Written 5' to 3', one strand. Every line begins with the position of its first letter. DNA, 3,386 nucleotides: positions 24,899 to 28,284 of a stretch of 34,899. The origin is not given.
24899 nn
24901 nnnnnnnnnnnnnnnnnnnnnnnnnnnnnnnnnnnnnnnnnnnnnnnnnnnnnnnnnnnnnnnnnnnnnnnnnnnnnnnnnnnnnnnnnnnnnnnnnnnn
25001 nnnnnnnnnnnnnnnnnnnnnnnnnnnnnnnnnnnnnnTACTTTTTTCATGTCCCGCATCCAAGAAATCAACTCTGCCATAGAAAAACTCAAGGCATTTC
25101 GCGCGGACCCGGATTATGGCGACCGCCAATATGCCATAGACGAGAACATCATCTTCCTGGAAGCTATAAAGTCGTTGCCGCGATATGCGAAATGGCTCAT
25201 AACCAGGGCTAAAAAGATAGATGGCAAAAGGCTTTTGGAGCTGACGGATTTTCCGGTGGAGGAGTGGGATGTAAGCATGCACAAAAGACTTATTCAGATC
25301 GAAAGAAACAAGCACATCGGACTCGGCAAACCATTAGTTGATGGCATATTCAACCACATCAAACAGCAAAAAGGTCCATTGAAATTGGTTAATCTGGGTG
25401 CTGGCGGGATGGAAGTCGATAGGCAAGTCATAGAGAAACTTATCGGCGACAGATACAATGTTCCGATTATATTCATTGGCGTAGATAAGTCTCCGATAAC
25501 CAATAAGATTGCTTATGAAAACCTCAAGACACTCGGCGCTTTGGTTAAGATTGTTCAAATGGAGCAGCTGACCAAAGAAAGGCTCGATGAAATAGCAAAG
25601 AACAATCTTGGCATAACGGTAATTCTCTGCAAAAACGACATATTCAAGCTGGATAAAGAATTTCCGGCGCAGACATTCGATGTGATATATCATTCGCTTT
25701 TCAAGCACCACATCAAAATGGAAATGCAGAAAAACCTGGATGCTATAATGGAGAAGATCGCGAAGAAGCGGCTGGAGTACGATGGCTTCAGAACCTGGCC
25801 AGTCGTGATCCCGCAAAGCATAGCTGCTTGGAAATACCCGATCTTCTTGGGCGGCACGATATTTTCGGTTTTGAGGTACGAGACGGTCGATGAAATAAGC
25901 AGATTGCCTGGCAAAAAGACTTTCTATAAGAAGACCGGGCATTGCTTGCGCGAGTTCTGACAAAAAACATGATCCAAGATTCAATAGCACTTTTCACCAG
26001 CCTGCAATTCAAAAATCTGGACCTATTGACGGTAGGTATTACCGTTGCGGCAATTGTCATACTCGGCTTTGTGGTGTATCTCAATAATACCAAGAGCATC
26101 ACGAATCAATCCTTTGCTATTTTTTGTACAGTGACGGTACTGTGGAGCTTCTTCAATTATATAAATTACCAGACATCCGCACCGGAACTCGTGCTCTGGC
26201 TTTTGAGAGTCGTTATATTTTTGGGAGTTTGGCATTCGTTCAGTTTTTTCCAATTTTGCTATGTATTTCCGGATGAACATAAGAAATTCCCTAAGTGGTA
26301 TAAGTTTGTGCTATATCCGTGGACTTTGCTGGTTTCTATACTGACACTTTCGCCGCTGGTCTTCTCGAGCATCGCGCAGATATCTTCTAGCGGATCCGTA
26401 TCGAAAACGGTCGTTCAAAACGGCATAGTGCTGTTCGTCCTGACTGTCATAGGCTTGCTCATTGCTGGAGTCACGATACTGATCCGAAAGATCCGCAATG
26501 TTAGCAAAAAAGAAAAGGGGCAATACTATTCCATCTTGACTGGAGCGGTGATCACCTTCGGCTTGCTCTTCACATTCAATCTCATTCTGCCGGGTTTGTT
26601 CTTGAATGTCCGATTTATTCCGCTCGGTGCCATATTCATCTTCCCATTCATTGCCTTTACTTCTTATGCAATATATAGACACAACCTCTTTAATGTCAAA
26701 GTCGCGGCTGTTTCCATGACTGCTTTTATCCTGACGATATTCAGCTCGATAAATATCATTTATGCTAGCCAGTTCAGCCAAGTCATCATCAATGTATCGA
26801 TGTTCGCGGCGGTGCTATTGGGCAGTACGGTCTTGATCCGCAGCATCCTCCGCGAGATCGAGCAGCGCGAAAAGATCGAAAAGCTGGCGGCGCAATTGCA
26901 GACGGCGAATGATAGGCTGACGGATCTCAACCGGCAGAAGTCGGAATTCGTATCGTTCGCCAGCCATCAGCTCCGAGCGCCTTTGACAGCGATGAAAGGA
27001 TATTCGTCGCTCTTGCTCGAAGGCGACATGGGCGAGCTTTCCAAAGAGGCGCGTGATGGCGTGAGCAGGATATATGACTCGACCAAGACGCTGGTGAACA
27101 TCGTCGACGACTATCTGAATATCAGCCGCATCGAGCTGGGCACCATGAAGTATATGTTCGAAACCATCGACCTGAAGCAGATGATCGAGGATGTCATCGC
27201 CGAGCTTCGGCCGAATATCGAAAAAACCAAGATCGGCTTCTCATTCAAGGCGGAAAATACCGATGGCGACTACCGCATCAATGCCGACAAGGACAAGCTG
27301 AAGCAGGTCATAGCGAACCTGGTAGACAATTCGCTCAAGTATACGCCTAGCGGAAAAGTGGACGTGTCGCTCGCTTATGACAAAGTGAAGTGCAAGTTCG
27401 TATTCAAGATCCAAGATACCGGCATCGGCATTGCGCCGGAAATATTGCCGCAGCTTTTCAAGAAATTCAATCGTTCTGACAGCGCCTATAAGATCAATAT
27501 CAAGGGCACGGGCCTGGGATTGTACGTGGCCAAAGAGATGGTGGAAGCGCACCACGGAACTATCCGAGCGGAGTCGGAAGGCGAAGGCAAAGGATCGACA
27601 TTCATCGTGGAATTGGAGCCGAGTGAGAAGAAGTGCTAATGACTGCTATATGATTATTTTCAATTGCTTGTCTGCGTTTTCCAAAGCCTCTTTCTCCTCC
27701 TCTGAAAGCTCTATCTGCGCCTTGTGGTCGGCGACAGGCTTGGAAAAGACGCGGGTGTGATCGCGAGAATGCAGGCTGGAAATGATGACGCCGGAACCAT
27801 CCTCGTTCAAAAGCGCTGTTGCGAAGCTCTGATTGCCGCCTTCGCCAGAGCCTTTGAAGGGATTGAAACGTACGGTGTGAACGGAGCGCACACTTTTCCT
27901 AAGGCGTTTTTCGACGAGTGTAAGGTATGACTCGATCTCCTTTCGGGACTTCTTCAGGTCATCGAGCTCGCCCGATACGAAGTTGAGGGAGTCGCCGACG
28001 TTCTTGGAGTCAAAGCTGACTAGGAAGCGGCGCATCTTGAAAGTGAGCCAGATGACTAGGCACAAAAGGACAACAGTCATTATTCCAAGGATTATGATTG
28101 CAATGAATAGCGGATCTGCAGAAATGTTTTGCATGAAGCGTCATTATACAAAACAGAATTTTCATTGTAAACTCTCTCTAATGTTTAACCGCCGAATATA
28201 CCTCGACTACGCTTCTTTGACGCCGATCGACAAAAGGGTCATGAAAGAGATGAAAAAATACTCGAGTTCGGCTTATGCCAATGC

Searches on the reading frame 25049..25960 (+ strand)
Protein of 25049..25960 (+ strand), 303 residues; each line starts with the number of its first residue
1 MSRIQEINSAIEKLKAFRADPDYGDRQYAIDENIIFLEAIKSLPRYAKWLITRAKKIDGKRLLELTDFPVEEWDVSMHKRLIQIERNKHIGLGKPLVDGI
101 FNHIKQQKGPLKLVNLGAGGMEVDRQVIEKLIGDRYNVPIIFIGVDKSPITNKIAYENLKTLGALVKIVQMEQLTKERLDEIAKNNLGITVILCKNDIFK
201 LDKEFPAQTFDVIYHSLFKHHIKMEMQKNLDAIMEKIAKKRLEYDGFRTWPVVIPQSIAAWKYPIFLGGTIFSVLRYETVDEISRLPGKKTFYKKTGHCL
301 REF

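Call 46: search_protein_families(library=pfam, proteins=[window:25049-25960:+], max_evalue=0.001)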
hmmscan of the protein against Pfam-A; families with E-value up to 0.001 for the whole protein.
window:25049-25960:+ (303 aa): 0 families

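Call 68: search_protein_families(library=ncbifam, proteins=[window:25049-25960:+], max_evalue=0.01)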
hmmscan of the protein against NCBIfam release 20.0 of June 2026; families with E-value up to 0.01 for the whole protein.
window:25049-25960:+ (303 aa): 1 family
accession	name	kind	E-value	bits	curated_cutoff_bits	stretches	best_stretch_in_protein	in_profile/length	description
NF004851.0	PRK06202.1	equivalog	0.00033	20.2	243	0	207-240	127-160/237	hypothetical protein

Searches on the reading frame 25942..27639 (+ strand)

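Call 46: search_protein_families(library=pfam, proteins=[window:25942-27639:+], max_evalue=0.001)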
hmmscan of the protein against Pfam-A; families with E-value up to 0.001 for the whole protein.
window:25942-27639:+ (565 aa): 3 families
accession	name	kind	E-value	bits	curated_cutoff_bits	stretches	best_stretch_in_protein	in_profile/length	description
PF02518.31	HATPase_c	-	1.5e-28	99.9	26.4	1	449-559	2-108/111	Histidine kinase-, DNA gyrase B-, and HSP90-like ATPase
PF00512.31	HisKA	-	1.6e-16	60.5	26.9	1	332-399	1-65/66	His Kinase A (phospho-acceptor) domain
PF16927.11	HisKA_7TM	-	6.5e-13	49.5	28.6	1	35-252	4-222/224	N-terminal 7TM region of histidine kinase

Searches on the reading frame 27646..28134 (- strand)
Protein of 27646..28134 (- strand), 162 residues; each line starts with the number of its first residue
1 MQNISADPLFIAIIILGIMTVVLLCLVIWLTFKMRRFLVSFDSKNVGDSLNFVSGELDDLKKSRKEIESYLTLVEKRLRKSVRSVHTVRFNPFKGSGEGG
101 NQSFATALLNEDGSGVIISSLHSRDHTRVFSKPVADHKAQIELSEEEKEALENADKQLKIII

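Call 46: search_protein_families(library=pfam, proteins=[window:27646-28134:-], max_evalue=0.001)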
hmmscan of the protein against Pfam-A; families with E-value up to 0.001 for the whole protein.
window:27646-28134:- (162 aa): 1 family
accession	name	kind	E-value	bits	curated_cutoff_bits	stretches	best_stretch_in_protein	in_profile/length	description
PF14584.11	DUF4446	-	2.6e-32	112.4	27.4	1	10-154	7-149/150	Protein of unknown function (DUF4446)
